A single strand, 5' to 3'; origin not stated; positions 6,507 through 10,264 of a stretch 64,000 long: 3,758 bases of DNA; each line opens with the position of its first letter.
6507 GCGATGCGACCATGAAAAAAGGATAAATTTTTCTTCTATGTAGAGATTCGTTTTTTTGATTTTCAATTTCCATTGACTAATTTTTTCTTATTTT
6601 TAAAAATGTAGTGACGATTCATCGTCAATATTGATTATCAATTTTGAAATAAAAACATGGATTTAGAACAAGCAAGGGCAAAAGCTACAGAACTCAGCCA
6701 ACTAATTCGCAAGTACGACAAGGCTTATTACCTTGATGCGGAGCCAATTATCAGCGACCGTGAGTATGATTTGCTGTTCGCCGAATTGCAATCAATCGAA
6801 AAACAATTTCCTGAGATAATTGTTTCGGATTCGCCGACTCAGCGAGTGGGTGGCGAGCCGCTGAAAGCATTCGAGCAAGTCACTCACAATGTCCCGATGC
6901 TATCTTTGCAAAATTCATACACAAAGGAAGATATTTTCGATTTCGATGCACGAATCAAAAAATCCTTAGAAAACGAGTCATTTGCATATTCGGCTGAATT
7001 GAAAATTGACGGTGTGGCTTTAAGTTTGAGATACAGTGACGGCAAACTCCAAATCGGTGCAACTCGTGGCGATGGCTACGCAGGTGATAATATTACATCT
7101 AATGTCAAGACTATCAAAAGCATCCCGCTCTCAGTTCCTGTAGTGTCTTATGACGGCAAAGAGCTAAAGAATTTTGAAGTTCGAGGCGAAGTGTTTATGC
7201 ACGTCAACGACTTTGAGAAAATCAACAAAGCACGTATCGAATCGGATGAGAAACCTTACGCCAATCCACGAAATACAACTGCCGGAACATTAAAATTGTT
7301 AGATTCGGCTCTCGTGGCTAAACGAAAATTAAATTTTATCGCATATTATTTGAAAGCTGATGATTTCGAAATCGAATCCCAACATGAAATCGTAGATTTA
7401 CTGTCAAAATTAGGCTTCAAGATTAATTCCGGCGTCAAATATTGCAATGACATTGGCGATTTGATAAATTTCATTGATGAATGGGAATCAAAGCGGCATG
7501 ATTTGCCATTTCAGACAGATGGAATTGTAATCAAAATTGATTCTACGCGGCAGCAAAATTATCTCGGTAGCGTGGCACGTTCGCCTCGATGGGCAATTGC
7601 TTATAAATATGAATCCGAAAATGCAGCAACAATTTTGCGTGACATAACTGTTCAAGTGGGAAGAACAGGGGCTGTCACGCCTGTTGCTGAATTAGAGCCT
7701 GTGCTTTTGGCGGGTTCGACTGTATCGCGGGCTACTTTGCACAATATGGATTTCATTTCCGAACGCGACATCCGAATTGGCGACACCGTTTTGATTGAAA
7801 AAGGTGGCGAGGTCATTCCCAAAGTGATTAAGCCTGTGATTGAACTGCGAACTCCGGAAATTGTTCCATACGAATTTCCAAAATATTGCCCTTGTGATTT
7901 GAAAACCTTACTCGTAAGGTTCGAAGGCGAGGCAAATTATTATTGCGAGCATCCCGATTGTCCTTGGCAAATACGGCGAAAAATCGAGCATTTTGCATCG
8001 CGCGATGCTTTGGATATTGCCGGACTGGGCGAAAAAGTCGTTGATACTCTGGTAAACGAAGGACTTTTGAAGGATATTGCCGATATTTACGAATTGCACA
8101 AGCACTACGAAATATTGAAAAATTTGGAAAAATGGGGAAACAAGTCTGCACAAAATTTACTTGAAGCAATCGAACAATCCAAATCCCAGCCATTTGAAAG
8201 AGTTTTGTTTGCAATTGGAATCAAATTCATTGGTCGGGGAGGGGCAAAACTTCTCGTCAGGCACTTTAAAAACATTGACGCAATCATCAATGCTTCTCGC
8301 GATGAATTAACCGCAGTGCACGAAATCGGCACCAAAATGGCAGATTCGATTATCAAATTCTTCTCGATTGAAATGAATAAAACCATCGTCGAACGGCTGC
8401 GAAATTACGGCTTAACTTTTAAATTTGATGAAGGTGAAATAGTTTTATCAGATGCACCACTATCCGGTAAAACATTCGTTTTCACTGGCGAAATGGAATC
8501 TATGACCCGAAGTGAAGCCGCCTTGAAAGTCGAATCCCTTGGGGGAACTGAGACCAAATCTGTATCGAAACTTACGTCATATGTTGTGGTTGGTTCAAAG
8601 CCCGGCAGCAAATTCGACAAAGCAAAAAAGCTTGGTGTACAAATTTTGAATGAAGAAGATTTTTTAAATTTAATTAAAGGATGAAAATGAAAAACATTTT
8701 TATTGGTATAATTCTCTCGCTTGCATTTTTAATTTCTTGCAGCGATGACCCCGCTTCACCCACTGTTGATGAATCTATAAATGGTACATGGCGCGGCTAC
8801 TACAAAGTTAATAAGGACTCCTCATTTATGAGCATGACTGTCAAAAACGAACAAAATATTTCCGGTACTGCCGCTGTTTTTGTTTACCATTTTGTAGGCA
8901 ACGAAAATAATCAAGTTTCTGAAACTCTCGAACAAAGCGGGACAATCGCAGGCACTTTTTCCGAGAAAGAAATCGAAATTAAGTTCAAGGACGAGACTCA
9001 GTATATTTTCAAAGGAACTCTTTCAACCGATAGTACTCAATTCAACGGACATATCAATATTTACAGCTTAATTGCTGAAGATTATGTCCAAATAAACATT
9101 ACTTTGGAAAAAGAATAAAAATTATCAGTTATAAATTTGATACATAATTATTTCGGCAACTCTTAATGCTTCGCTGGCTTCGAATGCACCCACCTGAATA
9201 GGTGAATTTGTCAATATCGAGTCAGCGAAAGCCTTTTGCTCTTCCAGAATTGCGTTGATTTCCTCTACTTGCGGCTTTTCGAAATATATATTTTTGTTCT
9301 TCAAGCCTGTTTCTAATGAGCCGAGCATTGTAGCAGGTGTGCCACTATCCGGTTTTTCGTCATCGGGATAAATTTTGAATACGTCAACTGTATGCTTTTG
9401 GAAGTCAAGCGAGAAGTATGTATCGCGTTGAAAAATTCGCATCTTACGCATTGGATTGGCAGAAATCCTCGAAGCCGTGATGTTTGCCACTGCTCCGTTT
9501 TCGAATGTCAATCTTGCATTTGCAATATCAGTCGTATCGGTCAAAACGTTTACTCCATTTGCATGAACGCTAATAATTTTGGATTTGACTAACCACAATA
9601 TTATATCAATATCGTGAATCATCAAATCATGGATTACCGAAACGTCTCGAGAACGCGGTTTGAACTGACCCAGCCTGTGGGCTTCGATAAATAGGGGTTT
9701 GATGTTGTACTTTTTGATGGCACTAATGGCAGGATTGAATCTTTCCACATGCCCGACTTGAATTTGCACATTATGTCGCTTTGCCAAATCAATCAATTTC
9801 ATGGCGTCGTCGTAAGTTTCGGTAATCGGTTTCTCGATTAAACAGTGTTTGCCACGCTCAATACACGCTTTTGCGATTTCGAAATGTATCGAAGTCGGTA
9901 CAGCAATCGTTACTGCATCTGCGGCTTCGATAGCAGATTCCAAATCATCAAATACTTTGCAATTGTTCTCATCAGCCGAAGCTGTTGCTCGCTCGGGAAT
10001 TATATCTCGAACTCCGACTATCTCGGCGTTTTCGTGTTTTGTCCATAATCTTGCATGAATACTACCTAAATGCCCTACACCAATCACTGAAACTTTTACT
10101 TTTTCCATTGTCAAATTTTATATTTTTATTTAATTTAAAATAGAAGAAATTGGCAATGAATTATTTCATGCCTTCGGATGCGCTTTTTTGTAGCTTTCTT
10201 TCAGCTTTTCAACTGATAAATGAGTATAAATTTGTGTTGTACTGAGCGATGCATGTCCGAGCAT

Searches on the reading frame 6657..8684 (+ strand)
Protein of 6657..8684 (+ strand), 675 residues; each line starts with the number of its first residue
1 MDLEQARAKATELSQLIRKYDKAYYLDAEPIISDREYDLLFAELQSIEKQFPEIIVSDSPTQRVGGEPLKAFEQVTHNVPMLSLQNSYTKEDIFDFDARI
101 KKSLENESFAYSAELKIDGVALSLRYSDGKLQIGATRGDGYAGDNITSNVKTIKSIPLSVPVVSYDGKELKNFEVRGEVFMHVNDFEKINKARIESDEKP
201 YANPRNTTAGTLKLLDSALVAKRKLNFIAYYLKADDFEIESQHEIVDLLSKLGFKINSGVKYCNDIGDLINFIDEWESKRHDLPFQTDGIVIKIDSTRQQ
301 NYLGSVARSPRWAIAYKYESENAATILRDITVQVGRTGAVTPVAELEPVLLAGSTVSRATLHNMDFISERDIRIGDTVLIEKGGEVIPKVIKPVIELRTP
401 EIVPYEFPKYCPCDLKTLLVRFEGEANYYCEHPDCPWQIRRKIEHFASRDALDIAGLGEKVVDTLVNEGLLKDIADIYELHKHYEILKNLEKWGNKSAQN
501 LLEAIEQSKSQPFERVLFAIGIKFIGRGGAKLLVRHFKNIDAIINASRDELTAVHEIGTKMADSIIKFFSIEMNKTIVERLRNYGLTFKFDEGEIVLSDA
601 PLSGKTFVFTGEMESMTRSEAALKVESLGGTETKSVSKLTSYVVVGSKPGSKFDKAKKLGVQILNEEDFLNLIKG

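Call 16: search_protein_families(library=pfam, proteins=[window:6657-8684:+], max_evalue=0.001)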
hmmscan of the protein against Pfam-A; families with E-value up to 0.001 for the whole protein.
window:6657-8684:+ (675 aa): 8 families
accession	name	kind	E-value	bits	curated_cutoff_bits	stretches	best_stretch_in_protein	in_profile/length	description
PF01653.23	DNA_ligase_aden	-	2.4e-88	296.4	27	1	71-320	3-252/253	NAD-dependent DNA ligase adenylation domain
PF03120.22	DNA_ligase_OB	-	3.9e-34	116.8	32.9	1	325-400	2-77/79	NAD-dependent DNA ligase OB-fold domain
PF12826.13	HHH_2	-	1.3e-19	70.5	27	1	515-578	1-64/64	Helix-hairpin-helix motif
PF00533.33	BRCT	-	1e-14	54.9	21.3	1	601-673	5-78/78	BRCA1 C Terminus (BRCT) domain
PF14520.12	HHH_5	-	3e-11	44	27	1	520-568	5-54/57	Helix-hairpin-helix domain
PF00633.29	HHH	-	1.6e-06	28.1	24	1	541-568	3-30/30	Helix-hairpin-helix motif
PF12738.14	PTCB-BRCT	-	8.8e-06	26.1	22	1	612-665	7-60/63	twin BRCT domain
PF22745.1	Nlig-Ia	-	0.00075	20.5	27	0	23-55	19-51/92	DNA ligase-like, N-terminal NAD+-binding domain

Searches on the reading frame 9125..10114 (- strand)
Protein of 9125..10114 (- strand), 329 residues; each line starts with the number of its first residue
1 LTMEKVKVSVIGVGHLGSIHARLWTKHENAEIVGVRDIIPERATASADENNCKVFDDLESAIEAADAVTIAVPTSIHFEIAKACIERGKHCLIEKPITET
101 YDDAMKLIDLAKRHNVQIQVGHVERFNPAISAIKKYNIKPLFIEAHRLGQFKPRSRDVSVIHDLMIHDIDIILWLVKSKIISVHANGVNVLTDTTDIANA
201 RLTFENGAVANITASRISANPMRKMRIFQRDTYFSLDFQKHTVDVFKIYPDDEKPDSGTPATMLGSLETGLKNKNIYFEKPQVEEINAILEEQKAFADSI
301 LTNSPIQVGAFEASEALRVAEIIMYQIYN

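Call 16: search_protein_families(library=pfam, proteins=[window:9125-10114:-], max_evalue=0.001)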
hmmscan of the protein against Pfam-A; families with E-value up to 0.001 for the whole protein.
window:9125-10114:- (329 aa): 7 families
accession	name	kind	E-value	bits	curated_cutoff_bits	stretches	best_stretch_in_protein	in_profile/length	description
PF01408.29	GFO_IDH_MocA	-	1.6e-28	100.2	24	1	7-122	2-120/120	Oxidoreductase family, NAD-binding Rossmann fold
PF22725.1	GFO_IDH_MocA_C3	-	1.4e-12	48.2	27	1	157-227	42-116/124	GFO/IDH/MocA C-terminal domain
PF03807.23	F420_oxidored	-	1.5e-06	29.2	21.6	1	7-84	1-79/94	NADP oxidoreductase coenzyme F420-dependent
PF07991.19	KARI_N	-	9.7e-05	22.4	20.6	1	3-86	2-82/165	Acetohydroxy acid isomeroreductase, NADPH-binding domain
PF02894.22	GFO_IDH_MocA_C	-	0.0001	22.7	22.9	1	162-222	44-109/218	Oxidoreductase family, C-terminal alpha/beta domain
PF02629.25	CoA_binding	-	0.00018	22.6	22.3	1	4-88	2-87/97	CoA binding domain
PF03435.24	Sacchrp_dh_NADP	-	0.00078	20.2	25.1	0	9-92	2-96/129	Saccharopine dehydrogenase NADP binding domain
